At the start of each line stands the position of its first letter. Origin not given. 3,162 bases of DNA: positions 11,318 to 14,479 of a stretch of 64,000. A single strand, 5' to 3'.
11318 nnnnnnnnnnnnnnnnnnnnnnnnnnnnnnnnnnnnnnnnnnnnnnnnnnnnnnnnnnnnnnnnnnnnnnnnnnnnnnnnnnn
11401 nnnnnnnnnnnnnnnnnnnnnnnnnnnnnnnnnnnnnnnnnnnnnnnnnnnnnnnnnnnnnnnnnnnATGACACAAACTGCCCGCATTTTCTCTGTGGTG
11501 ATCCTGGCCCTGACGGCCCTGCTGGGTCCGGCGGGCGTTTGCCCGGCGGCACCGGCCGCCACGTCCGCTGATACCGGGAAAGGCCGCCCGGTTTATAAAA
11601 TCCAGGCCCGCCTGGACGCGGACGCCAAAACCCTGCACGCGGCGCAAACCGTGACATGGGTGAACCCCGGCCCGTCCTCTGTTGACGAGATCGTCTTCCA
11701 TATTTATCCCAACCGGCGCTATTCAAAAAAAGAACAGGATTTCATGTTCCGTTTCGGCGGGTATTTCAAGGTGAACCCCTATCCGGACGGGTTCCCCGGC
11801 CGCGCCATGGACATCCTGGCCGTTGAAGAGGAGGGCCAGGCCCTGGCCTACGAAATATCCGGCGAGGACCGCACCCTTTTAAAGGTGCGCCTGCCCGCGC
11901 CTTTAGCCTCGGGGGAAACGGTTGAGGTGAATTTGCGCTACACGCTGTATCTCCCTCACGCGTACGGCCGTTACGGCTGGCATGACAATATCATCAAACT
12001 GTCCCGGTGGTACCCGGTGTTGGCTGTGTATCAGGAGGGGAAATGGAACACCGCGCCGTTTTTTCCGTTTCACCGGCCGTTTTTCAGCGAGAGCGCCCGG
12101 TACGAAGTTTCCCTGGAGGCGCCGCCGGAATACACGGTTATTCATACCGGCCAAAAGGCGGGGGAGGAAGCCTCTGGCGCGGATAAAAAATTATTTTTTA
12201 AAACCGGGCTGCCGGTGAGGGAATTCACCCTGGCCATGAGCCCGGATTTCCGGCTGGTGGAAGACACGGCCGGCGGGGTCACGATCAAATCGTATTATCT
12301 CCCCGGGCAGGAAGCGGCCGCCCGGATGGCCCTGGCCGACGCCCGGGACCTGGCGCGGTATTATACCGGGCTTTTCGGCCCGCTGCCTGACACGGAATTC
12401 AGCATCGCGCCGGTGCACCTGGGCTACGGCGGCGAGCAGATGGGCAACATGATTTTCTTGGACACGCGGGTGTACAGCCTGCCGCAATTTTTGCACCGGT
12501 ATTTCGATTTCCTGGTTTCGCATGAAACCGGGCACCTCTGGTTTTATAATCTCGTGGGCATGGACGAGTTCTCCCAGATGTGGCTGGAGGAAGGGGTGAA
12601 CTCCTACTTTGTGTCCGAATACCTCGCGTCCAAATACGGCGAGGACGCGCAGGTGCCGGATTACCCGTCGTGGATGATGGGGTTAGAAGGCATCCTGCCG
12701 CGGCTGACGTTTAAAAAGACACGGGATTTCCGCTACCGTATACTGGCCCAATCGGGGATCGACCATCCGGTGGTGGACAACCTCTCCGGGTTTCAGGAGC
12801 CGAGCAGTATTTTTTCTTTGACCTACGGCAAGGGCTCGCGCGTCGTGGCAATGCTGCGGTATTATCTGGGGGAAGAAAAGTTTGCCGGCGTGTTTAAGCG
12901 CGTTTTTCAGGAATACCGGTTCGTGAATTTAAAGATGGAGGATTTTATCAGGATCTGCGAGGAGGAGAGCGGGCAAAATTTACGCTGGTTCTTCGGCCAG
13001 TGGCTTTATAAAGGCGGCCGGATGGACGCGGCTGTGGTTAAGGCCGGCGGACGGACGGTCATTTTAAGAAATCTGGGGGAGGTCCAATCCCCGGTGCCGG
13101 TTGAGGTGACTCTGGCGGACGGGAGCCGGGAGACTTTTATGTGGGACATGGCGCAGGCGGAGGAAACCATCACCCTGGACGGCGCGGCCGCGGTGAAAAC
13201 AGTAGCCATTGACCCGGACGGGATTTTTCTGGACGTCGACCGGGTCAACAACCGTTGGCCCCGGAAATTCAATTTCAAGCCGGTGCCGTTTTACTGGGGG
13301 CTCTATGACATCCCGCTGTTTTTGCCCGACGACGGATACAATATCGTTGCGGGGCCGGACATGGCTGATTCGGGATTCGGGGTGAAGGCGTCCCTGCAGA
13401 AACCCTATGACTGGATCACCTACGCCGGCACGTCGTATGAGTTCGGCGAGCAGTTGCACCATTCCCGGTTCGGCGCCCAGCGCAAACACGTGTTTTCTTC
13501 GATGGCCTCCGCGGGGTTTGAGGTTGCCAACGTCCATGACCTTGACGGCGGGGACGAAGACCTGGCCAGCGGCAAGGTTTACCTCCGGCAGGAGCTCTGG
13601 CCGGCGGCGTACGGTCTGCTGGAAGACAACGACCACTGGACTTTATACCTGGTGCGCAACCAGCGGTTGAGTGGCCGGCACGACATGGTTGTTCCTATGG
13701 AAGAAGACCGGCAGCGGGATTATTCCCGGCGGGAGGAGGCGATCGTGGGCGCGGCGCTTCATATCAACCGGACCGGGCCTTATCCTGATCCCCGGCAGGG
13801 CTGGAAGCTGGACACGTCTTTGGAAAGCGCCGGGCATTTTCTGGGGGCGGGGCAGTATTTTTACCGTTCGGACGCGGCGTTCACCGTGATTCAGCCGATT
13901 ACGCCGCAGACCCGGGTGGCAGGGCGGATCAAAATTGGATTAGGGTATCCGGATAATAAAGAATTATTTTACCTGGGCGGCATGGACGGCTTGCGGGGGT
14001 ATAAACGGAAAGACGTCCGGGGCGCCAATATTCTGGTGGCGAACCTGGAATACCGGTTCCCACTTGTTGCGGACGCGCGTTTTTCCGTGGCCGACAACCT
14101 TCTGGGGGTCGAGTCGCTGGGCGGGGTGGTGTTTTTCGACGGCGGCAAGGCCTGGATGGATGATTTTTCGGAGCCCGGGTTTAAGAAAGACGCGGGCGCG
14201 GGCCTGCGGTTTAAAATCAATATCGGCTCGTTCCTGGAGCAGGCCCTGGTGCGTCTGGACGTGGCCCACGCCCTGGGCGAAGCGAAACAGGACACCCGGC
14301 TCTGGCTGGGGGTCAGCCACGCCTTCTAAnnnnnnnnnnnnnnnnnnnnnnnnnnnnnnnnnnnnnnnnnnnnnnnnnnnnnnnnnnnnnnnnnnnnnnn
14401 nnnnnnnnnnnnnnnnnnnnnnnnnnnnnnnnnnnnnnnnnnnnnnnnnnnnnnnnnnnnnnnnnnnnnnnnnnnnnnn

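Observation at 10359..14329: Translationally coupled M48 (Ste24/HtpX-like) inner-membrane peptidase and an unusual M1-aminopeptidase-domain/Omp85 beta-barrel fusion protein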

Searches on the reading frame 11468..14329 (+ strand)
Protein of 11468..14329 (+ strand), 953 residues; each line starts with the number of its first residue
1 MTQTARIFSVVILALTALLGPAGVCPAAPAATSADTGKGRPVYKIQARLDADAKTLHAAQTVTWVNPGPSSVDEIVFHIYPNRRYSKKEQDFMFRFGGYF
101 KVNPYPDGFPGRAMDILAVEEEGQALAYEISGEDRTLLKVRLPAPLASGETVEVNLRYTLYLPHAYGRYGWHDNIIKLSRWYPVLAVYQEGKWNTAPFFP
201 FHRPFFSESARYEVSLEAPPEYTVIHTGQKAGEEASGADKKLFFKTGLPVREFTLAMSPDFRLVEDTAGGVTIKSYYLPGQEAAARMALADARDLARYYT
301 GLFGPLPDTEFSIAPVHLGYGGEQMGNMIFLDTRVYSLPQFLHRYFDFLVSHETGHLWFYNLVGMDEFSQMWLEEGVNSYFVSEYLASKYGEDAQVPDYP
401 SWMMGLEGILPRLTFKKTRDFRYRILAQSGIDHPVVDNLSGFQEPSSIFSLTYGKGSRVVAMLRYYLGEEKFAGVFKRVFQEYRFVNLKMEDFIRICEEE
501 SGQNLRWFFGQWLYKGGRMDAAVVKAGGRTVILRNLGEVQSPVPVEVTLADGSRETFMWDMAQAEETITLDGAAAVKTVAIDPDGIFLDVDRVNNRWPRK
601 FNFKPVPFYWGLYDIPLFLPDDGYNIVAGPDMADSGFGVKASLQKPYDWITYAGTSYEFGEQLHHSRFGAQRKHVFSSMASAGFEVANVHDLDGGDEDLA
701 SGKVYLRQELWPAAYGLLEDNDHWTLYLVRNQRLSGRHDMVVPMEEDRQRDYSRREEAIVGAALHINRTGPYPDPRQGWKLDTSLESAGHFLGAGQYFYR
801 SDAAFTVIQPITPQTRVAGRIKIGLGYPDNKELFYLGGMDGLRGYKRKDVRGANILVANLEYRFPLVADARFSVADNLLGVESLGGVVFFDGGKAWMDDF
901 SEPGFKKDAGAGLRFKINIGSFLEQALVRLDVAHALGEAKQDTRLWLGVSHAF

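Call 3: search_protein_families(library=pfam, proteins=[window:11468-14329:+], max_evalue=0.1)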
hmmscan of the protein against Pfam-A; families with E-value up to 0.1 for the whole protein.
window:11468-14329:+ (953 aa): 2 families
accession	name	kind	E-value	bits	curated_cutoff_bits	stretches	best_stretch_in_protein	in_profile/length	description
PF01433.26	Peptidase_M1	-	7.3e-22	78.5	27.7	1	348-512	69-218/218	Peptidase family M1 domain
PF01103.29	Omp85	-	9.6e-17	61.9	24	1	748-922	105-298/325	Omp85 superfamily domain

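Call 4: search_protein_families(library=ncbifam, proteins=[window:11468-14329:+], max_evalue=0.1)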
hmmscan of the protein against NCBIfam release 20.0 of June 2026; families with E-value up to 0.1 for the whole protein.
window:11468-14329:+ (953 aa): 7 families
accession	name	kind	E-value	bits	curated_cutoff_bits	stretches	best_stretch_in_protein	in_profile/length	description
TIGR02412.1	pepN_strep_liv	equivalog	3.3e-19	68.7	591.2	1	350-520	291-448/832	aminopeptidase N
NF047779.1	Omp85_fam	subfamily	1.5e-12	47.8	200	1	834-953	317-423/423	Omp85 family outer membrane protein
TIGR03303.1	OM_YaeT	equivalog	1.7e-09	36.6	297.15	1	727-942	503-728/741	outer membrane protein assembly factor BamA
TIGR02411.1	leuko_A4_hydro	equivalog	1.8e-07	30.3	761.7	1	314-495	250-415/600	leukotriene-A(4) hydrolase/aminopeptidase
NF047950.2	ATportTamA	equivalog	2.6e-07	29.6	625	1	761-949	379-565/569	autotransporter assembly complex protein TamA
TIGR02414.1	pepN_proteo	equivalog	6.3e-05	21.3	718.2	1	431-517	354-438/868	aminopeptidase N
NF058613.1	OMPAssmBamADein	equivalog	0.00031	18.8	1050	1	841-923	757-830/857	outer membrane protein assembly factor BamA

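Call 5: find_homologous_proteins(query=window:11468-14329:+)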
Query window:11468-14329:+ (953 aa): 194 proteins with E <= 0.001 among 8000 candidates; the best 120 are listed.
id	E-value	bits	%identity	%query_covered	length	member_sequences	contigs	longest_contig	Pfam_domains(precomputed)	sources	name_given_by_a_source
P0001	0.0e+0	2180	98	100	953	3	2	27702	PF01433.27,PF01103.30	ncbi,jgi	jgi:hypothetical protein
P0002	0.0e+0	1965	87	100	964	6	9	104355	PF01433.27,PF01103.30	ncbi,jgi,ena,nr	ncbi:MAG TPA: M1 family aminopeptidase [Candidatus Omnitrophota bacterium]|nr:BamA/TamA family outer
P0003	0.0e+0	1943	86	100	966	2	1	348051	PF01433.27,PF01103.30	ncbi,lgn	-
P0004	0.0e+0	1758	77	100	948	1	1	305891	PF01433.27,PF01103.30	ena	-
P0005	0.0e+0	1739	76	100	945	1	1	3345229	PF01433.27,PF01103.30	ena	-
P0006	0.0e+0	1444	65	97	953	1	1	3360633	PF01433.27,PF01103.30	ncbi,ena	-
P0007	0.0e+0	1210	56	96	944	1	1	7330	PF01433.27,PF01103.30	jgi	jgi:hypothetical protein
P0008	0.0e+0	1201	55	96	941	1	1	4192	PF01433.27,PF01103.30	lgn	-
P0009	0.0e+0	1183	56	96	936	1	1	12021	PF01433.27,PF01103.30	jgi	-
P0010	0.0e+0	1181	54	99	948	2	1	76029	PF01433.27,PF01103.30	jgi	-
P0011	0.0e+0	1180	54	99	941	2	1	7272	PF01433.27,PF01103.30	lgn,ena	-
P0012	0.0e+0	1180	55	96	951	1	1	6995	PF01433.27,PF01103.30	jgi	jgi:hypothetical protein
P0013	0.0e+0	1177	54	100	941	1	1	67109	PF01433.27,PF01103.30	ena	-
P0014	0.0e+0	1172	54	98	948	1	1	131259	PF01433.27,PF01103.30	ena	-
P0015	0.0e+0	1172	55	97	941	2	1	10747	PF01433.27,PF01103.30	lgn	-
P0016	0.0e+0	1172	54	96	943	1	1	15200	PF01433.27,PF01103.30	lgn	-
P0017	0.0e+0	1163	53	99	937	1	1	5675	PF01433.27,PF01103.30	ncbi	-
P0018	0.0e+0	1162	54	99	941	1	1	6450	PF01433.27,PF01103.30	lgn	-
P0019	0.0e+0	1161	53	98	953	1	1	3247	PF01433.27,PF01103.30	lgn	-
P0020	0.0e+0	1152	52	99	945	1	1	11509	PF01433.27,PF01103.30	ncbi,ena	-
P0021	0.0e+0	1149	54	97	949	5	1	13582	PF01433.27,PF01103.30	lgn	-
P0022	0.0e+0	1149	53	96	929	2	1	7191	PF01433.27,PF01103.30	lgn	-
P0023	0.0e+0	1145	53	98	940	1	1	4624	PF01433.27,PF01103.30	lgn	-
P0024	0.0e+0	1142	54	96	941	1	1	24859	PF01433.27,PF01103.30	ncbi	-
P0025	0.0e+0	1141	54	98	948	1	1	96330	PF01433.27,PF01103.30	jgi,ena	-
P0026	0.0e+0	1140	52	99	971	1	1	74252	PF01433.27,PF01103.30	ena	-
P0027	0.0e+0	1140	54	96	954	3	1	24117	PF01433.27,PF01103.30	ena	-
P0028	0.0e+0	1140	54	96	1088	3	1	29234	PF13431.13,PF13181.13,PF01433.27,PF01103.30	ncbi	-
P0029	0.0e+0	1138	53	98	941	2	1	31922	PF01433.27,PF01103.30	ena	-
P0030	0.0e+0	1135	51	99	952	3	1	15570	PF01433.27,PF01103.30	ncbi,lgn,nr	ncbi:MAG: BamA/TamA family outer membrane protein [Candidatus Omnitrophica bacterium]|nr:BamA/TamA f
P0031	0.0e+0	1135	53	99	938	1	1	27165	PF01433.27,PF01103.30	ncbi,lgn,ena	-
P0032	0.0e+0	1133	51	99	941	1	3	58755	PF01433.27,PF01103.30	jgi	-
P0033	0.0e+0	1128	52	100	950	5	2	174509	PF01433.27,PF01103.30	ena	-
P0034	0.0e+0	1127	52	98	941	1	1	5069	PF01433.27,PF01103.30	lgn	-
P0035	0.0e+0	1126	51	98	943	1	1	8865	PF01433.27,PF01103.30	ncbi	-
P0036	0.0e+0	1126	51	98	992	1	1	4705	PF01433.27,PF01103.30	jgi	jgi:hypothetical protein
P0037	0.0e+0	1125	52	95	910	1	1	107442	PF01433.27,PF01103.30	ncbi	-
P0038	0.0e+0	1124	52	96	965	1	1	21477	PF01433.27,PF01103.30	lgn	-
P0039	0.0e+0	1123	52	96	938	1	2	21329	PF01433.27,PF01103.30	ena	-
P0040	0.0e+0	1122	52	99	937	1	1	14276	PF01433.27,PF01103.30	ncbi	-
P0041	0.0e+0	1121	52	98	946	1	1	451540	PF01433.27,PF01103.30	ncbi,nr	ncbi:MAG: BamA/TamA family outer membrane protein [Candidatus Omnitrophica bacterium]|nr:BamA/TamA f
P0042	0.0e+0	1119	52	96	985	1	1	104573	PF01433.27,PF01103.30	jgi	jgi:hypothetical protein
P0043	0.0e+0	1119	53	96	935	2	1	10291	PF01433.27,PF01103.30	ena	-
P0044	0.0e+0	1119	52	96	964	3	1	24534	PF01433.27,PF01103.30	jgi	-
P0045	0.0e+0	1118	52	98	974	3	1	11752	PF01433.27,PF01103.30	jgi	-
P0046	0.0e+0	1116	53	96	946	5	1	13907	PF01433.27,PF01103.30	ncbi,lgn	-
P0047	0.0e+0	1116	51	96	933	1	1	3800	PF01433.27,PF01103.30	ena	-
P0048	0.0e+0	1115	52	96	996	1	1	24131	PF01433.27,PF01103.30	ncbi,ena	-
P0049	0.0e+0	1114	53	96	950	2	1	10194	PF01433.27,PF01103.30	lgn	-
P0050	0.0e+0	1112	52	98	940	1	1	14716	PF01433.27,PF01103.30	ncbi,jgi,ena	ncbi:MAG: M1 family aminopeptidase [Candidatus Omnitrophota bacterium]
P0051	0.0e+0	1111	51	96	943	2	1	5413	PF01433.27,PF01103.30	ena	-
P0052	0.0e+0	1111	52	96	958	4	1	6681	PF01433.27,PF01103.30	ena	-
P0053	0.0e+0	1104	53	96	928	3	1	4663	PF01433.27,PF01103.30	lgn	-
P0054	0.0e+0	1103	51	99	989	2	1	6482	PF01433.27,PF01103.30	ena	-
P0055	0.0e+0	1103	51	99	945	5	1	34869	PF01433.27,PF01103.30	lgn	-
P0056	0.0e+0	1102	51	99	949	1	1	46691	PF01433.27,PF01103.30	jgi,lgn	-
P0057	0.0e+0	1100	50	100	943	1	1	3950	PF01433.27,PF01103.30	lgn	-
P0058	0.0e+0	1100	50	97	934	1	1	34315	PF01433.27,PF01103.30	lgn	-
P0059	0.0e+0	1095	52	98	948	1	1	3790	PF01433.27,PF01103.30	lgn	-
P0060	0.0e+0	1095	52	96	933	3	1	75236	PF01433.27,PF01103.30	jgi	-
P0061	0.0e+0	1095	51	97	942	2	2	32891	PF01433.27,PF01103.30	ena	-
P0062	0.0e+0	1091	51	96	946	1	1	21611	PF01433.27,PF01103.30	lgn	-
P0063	0.0e+0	1091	51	96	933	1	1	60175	PF01433.27,PF01103.30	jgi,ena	-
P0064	0.0e+0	1090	49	99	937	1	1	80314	PF01433.27,PF01103.30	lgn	-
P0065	0.0e+0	1090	51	96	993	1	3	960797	PF01433.27,PF01103.30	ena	-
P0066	0.0e+0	1087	51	96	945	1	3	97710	PF01433.27,PF01103.30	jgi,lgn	jgi:hypothetical protein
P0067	0.0e+0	1087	51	96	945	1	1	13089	PF01433.27,PF01103.30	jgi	jgi:hypothetical protein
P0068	0.0e+0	1087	51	96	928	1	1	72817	PF01433.27,PF01103.30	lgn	-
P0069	0.0e+0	1086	50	100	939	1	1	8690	PF01433.27,PF01103.30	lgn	-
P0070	0.0e+0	1085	51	96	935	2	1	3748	PF01433.27,PF01103.30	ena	-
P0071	0.0e+0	1085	51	97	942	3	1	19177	PF01433.27,PF01103.30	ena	-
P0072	0.0e+0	1085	51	96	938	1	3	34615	PF01433.27,PF01103.30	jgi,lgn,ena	-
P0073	0.0e+0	1084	52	96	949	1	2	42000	PF01433.27,PF01103.30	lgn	-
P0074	0.0e+0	1084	51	96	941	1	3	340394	PF01433.27,PF01103.30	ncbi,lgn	-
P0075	0.0e+0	1083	51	96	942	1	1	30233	PF01433.27,PF01103.30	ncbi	-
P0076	0.0e+0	1082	50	96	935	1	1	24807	PF01433.27,PF01103.30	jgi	jgi:hypothetical protein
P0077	0.0e+0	1082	50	97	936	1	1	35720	PF01433.27,PF01103.30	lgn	-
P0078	0.0e+0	1081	50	99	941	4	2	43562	PF01433.27,PF01103.30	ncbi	-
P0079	0.0e+0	1080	51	96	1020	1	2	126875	PF01433.27,PF01103.30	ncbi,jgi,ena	-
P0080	0.0e+0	1080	48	97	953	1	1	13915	PF01433.27,PF01103.30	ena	-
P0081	0.0e+0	1079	52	97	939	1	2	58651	PF01433.27,PF01103.30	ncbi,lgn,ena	-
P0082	0.0e+0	1078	51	97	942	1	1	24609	PF01433.27,PF01103.30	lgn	-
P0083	0.0e+0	1077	48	100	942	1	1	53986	PF01433.27,PF01103.30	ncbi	ncbi:MAG: M1 family aminopeptidase [Candidatus Omnitrophota bacterium]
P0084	0.0e+0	1077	49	99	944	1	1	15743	PF01433.27,PF01103.30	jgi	jgi:hypothetical protein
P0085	0.0e+0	1077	51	96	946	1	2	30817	PF01433.27,PF01103.30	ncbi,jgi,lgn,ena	-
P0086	0.0e+0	1077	50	99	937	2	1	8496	PF01433.27,PF01103.30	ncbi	-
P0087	0.0e+0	1076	49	100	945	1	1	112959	PF01433.27,PF01103.30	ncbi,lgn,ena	-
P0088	0.0e+0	1073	50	99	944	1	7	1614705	PF01433.27,PF01103.30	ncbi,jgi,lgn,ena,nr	ncbi:MAG TPA: M1 family aminopeptidase [Candidatus Omnitrophota bacterium]|nr:M1 family aminopeptida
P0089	0.0e+0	1072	52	96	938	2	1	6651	PF01433.27,PF01103.30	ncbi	-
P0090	0.0e+0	1072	51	96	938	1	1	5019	PF01433.27,PF01103.30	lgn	-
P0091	0.0e+0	1071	51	96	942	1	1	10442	PF01433.27,PF01103.30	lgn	-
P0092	0.0e+0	1071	51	96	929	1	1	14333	PF01433.27,PF01103.30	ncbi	-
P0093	0.0e+0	1071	49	97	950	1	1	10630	PF01433.27,PF01103.30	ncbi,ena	-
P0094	0.0e+0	1070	49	99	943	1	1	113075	PF01433.27,PF01103.30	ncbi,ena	-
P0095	0.0e+0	1066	50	96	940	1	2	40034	PF01433.27,PF01103.30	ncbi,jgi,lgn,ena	-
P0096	0.0e+0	1066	49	98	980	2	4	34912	PF01433.27,PF01103.30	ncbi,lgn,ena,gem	-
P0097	0.0e+0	1064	50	96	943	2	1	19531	PF01433.27,PF01103.30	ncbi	-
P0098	0.0e+0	1064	49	99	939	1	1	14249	PF01433.27,PF01103.30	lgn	-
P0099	0.0e+0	1063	51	97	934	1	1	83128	PF01433.27,PF01103.30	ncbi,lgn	-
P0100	0.0e+0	1062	48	99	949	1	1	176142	PF01433.27,PF01103.30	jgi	jgi:hypothetical protein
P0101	0.0e+0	1061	49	96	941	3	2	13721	PF01433.27,PF01103.30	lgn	-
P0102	0.0e+0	1061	49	96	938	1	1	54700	PF01433.27,PF01103.30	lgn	-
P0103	0.0e+0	1060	50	98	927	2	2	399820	PF01433.27,PF01103.30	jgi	-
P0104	0.0e+0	1060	49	100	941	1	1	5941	PF01433.27,PF01103.30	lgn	-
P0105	0.0e+0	1058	50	98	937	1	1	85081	PF01433.27,PF01103.30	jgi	jgi:hypothetical protein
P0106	0.0e+0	1057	48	100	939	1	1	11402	PF01433.27,PF01103.30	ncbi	-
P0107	0.0e+0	1056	49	99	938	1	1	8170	PF01433.27,PF01103.30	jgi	jgi:hypothetical protein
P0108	0.0e+0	1054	50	99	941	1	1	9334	PF01433.27,PF01103.30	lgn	-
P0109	0.0e+0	1052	49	97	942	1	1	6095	PF01433.27,PF01103.30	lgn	-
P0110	0.0e+0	1052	48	99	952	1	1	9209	PF01433.27,PF01103.30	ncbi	-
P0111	0.0e+0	1050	49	96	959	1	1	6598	PF01433.27,PF01103.30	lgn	-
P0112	0.0e+0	1048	48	98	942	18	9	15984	PF01433.27,PF01103.30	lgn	-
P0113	0.0e+0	1048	50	96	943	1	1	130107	PF01433.27,PF01103.30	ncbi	-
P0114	0.0e+0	1048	50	100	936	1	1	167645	PF01433.27,PF01103.30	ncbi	-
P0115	0.0e+0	1047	48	99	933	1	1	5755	PF01433.27,PF01103.30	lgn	-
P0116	0.0e+0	1046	50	96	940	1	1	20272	PF01433.27,PF01103.30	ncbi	-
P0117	0.0e+0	1042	49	99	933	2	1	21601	PF01433.27,PF01103.30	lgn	-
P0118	0.0e+0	1038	50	95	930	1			PF01433.27,PF01103.30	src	-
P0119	0.0e+0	1038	48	99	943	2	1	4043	PF01433.27,PF01103.30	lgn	-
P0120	0.0e+0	1038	49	99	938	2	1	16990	PF01433.27,PF01103.30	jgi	-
